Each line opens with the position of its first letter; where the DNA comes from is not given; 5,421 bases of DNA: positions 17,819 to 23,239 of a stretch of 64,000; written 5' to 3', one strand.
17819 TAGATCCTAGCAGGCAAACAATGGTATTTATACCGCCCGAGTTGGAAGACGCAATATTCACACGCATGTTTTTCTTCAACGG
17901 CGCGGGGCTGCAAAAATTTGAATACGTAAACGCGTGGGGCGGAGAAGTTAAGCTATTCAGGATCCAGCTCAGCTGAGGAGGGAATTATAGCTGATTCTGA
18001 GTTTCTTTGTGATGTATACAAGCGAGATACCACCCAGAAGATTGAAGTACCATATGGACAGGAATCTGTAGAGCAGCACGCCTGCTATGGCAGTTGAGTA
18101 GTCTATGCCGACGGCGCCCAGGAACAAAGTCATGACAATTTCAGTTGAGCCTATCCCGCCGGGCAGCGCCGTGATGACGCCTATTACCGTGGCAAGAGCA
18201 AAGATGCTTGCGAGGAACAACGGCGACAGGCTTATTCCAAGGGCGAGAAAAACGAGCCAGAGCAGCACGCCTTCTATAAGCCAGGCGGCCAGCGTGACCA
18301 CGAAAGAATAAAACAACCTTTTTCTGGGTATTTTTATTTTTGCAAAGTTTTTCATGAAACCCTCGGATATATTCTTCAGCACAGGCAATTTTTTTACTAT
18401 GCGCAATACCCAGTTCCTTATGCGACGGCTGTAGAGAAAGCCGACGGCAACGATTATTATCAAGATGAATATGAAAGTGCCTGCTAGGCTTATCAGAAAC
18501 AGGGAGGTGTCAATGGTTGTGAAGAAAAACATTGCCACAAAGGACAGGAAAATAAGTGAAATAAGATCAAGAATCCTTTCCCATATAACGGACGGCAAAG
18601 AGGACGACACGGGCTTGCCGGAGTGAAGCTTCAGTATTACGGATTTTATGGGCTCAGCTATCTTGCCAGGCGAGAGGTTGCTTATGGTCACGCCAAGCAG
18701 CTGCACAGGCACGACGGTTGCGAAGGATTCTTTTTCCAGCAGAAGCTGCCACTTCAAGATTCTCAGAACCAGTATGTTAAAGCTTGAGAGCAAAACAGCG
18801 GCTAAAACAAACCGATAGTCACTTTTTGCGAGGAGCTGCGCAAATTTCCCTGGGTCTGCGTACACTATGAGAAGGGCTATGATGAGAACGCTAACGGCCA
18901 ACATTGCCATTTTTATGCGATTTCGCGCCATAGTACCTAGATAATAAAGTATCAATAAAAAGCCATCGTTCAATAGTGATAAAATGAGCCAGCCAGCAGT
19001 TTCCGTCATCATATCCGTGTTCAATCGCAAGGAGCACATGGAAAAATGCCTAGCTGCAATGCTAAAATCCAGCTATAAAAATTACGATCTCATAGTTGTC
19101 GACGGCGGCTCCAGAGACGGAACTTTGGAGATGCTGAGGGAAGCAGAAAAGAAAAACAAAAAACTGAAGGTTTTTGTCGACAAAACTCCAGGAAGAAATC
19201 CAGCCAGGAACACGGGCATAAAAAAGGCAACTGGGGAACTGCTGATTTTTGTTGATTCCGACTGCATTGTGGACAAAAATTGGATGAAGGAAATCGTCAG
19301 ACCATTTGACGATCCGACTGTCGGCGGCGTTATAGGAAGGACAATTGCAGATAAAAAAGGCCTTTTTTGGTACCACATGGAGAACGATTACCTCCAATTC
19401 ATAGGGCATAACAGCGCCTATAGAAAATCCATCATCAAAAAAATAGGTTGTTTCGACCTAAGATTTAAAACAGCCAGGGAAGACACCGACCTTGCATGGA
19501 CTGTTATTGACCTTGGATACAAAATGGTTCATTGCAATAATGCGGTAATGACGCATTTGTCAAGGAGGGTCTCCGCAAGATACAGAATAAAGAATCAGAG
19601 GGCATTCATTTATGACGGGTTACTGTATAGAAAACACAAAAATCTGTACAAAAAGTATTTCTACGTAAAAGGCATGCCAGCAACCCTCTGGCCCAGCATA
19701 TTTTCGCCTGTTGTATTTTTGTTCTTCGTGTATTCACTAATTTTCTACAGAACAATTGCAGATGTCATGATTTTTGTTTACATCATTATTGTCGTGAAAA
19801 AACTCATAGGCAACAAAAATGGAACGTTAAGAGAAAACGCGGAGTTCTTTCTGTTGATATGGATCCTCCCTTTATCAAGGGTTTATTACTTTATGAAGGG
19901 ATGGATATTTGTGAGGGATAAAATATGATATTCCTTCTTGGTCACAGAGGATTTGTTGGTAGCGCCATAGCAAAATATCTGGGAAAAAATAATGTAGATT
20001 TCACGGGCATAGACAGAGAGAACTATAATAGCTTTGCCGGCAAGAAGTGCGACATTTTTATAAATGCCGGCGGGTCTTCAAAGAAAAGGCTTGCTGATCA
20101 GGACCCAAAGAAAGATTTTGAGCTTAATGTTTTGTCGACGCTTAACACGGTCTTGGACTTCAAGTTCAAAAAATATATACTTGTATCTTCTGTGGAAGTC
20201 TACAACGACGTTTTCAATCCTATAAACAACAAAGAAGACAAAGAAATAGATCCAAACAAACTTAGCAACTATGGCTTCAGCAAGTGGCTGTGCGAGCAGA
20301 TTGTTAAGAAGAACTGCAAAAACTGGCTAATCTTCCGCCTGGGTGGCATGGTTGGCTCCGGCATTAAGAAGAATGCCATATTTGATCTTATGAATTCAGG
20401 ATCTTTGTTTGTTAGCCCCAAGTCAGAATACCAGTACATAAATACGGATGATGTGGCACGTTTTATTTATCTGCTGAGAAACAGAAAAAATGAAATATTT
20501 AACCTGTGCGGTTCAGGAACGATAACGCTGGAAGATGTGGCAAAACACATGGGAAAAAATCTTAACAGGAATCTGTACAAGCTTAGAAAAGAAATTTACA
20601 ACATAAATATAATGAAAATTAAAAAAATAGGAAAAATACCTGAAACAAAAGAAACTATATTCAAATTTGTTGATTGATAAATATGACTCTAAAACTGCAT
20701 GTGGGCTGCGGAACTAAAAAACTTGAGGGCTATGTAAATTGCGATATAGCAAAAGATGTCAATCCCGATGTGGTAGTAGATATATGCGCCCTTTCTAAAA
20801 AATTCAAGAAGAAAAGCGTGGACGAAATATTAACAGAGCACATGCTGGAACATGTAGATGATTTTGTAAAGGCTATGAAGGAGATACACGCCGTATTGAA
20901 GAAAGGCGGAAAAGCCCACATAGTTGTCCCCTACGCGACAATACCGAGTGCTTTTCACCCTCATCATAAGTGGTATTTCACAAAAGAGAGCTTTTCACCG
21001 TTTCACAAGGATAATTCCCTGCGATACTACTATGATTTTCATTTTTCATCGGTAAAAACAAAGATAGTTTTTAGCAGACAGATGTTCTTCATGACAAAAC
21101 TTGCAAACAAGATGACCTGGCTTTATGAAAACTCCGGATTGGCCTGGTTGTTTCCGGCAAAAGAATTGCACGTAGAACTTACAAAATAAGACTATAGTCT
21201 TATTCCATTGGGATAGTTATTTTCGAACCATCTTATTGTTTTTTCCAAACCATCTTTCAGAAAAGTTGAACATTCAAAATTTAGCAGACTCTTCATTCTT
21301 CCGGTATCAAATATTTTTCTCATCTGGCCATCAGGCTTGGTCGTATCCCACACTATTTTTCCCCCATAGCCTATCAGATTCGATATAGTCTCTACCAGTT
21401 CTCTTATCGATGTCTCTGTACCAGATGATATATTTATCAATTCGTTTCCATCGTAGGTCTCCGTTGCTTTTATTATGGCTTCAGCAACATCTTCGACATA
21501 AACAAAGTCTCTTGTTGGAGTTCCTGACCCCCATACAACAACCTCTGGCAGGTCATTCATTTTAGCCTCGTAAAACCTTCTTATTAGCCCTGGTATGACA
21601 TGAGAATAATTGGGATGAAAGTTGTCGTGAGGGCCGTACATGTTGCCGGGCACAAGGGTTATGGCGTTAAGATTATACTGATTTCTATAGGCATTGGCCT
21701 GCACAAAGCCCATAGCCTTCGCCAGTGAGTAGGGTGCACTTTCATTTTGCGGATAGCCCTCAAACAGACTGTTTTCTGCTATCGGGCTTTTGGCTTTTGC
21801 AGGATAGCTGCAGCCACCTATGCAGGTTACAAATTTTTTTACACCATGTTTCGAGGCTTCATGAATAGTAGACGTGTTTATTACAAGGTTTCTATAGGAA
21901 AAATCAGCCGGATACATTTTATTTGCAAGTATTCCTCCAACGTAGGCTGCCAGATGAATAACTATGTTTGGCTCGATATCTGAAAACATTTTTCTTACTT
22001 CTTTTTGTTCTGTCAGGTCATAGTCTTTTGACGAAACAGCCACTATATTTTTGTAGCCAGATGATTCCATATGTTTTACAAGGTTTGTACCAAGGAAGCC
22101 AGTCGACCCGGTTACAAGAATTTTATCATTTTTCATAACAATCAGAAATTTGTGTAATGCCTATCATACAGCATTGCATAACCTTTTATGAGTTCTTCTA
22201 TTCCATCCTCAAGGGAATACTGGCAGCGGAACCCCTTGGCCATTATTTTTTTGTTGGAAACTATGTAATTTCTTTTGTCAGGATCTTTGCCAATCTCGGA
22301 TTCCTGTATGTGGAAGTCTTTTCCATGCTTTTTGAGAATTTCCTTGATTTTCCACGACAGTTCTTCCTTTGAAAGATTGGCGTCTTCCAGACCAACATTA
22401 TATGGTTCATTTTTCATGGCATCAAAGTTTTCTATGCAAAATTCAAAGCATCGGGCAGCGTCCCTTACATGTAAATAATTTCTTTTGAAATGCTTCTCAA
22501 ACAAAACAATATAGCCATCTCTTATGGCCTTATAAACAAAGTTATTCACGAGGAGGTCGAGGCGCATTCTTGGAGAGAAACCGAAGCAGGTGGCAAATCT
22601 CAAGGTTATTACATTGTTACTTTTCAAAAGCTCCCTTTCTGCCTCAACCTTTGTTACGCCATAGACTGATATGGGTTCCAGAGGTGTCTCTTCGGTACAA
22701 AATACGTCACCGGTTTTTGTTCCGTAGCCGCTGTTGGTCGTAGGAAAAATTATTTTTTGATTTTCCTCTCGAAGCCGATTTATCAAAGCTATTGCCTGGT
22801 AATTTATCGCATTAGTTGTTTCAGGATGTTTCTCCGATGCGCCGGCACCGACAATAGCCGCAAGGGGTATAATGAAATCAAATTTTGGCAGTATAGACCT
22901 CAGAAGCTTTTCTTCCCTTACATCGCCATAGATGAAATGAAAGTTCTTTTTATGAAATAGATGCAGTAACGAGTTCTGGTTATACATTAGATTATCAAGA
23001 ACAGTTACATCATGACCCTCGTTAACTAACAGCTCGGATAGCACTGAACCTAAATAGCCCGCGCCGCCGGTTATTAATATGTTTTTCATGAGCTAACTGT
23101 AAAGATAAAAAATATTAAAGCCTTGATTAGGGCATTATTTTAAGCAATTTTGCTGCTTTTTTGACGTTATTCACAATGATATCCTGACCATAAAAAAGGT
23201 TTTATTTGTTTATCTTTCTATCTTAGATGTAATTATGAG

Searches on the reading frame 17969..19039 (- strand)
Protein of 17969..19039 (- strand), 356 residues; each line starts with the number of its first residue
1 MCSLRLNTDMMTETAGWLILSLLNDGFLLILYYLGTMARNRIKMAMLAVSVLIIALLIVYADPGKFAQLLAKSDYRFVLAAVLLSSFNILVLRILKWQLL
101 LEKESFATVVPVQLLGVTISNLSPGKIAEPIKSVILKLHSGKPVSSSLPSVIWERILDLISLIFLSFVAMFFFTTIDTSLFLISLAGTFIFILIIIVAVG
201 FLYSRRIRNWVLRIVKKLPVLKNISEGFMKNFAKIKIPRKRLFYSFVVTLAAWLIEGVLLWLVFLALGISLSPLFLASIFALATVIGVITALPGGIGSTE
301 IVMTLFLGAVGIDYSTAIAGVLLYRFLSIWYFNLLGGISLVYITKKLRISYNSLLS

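Call 44: search_protein_families(library=pfam, proteins=[window:17969-19039:-], max_evalue=0.0001)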
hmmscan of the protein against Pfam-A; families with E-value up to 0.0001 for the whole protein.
window:17969-19039:- (356 aa): 1 family
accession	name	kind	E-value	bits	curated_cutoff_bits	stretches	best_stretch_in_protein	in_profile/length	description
PF03706.18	LPG_synthase_TM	-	2.3e-49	169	33.4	1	48-336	2-302/302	Lysylphosphatidylglycerol synthase TM region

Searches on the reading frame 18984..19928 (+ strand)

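Call 44: search_protein_families(library=pfam, proteins=[window:18984-19928:+], max_evalue=0.0001)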
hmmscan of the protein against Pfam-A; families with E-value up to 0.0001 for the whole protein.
window:18984-19928:+ (314 aa): 6 families
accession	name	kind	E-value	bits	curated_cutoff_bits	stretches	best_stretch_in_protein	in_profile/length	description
PF00535.33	Glycos_transf_2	-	9.6e-32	110.7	23.3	1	7-145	1-135/168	Glycosyl transferase family 2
PF13641.12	Glyco_tranf_2_3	-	7.8e-18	65.8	27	1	4-206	1-226/230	Glycosyltransferase like family 2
PF10111.15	Glyco_tranf_2_2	-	5.4e-12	46.2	27.3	1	7-102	1-100/276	Glycosyltransferase like family 2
PF13632.12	Glyco_trans_2_3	-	2.5e-09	37.7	27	1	89-266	4-191/198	Glycosyl transferase family group 2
PF13506.12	Glyco_transf_21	-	3.2e-06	27.2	21.7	1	76-147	23-93/174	Glycosyl transferase family 21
PF13712.12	Glyco_tranf_2_5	-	5.5e-05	23.4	27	1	74-147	44-120/210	Glycosyltransferase like family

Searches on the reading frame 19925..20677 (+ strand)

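Call 44: search_protein_families(library=pfam, proteins=[window:19925-20677:+], max_evalue=0.0001)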
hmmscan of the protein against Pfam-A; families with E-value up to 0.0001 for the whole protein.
window:19925-20677:+ (250 aa): 4 families
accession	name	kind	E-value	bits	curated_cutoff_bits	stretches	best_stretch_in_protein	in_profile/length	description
PF01370.27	Epimerase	-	5.8e-16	59.1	20.9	1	2-194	1-239/240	NAD dependent epimerase/dehydratase family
PF04321.23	RmlD_sub_bind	-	6.3e-10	39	27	1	2-209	3-227/287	RmlD substrate binding domain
PF16363.11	GDP_Man_Dehyd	-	4e-06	27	27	0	46-131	80-168/332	GDP-mannose 4,6 dehydratase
PF07993.18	NAD_binding_4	-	4.5e-05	23.2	20.1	1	27-150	75-210/258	Male sterility protein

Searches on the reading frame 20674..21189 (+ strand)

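Call 44: search_protein_families(library=pfam, proteins=[window:20674-21189:+], max_evalue=0.0001)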
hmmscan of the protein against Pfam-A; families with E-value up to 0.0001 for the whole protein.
window:20674-21189:+ (171 aa): 2 families
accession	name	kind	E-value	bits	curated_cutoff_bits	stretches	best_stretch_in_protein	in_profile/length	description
PF08241.18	Methyltransf_11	-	5.7e-09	36.9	21.2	1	33-81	47-93/95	Methyltransferase domain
PF13489.12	Methyltransf_23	-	1e-06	29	27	1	43-165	76-150/164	Methyltransferase domain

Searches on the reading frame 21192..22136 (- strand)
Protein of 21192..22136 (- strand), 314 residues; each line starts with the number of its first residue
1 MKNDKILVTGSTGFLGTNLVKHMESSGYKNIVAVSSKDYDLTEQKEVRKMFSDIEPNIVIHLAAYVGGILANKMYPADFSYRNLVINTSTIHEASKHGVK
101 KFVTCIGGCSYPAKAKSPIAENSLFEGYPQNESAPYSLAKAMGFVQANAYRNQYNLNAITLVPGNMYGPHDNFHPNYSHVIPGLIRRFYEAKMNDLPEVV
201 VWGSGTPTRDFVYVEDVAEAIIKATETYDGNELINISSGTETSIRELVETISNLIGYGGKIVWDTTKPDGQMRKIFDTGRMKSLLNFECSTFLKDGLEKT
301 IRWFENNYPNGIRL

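Call 64: search_protein_families(library=pfam, proteins=[window:21192-22136:-], max_evalue=0.00001)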
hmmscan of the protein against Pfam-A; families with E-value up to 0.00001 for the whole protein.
window:21192-22136:- (314 aa): 5 families
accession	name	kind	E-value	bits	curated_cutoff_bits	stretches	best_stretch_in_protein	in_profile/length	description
PF01370.27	Epimerase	-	2e-57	194.8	20.9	1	6-236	1-239/240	NAD dependent epimerase/dehydratase family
PF16363.11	GDP_Man_Dehyd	-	7.4e-26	91.8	27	1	38-267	58-276/332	GDP-mannose 4,6 dehydratase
PF04321.23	RmlD_sub_bind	-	2.7e-13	50.1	27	1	5-65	2-61/287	RmlD substrate binding domain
PF01073.25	3Beta_HSD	-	7.3e-10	38.8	22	1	36-227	49-231/280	3-beta hydroxysteroid dehydrogenase/isomerase family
PF02719.21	Polysacc_synt_2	-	3e-09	36.9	20.2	0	40-104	62-125/293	Polysaccharide biosynthesis protein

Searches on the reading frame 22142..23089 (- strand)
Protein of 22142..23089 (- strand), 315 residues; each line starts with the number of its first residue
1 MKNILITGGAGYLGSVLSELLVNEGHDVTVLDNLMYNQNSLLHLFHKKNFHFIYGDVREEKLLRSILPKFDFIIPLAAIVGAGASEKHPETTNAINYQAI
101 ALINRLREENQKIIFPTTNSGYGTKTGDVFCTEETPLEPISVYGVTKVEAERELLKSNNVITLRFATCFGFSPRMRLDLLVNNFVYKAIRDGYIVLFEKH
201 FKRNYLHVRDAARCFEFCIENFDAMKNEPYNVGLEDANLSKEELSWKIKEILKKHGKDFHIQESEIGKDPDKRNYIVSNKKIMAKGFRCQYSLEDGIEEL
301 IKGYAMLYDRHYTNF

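Call 64: search_protein_families(library=pfam, proteins=[window:22142-23089:-], max_evalue=0.00001)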
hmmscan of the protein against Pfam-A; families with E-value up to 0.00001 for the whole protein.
window:22142-23089:- (315 aa): 4 families
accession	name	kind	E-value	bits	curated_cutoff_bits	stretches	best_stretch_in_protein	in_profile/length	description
PF01370.27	Epimerase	-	5.7e-32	111.5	20.9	1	4-233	1-240/240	NAD dependent epimerase/dehydratase family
PF16363.11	GDP_Man_Dehyd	-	1.1e-27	97.9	27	1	5-299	1-331/332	GDP-mannose 4,6 dehydratase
PF04321.23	RmlD_sub_bind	-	1.1e-12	48.1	27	1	3-173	2-156/287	RmlD substrate binding domain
PF01073.25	3Beta_HSD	-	5.9e-12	45.6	22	1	5-168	1-174/280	3-beta hydroxysteroid dehydrogenase/isomerase family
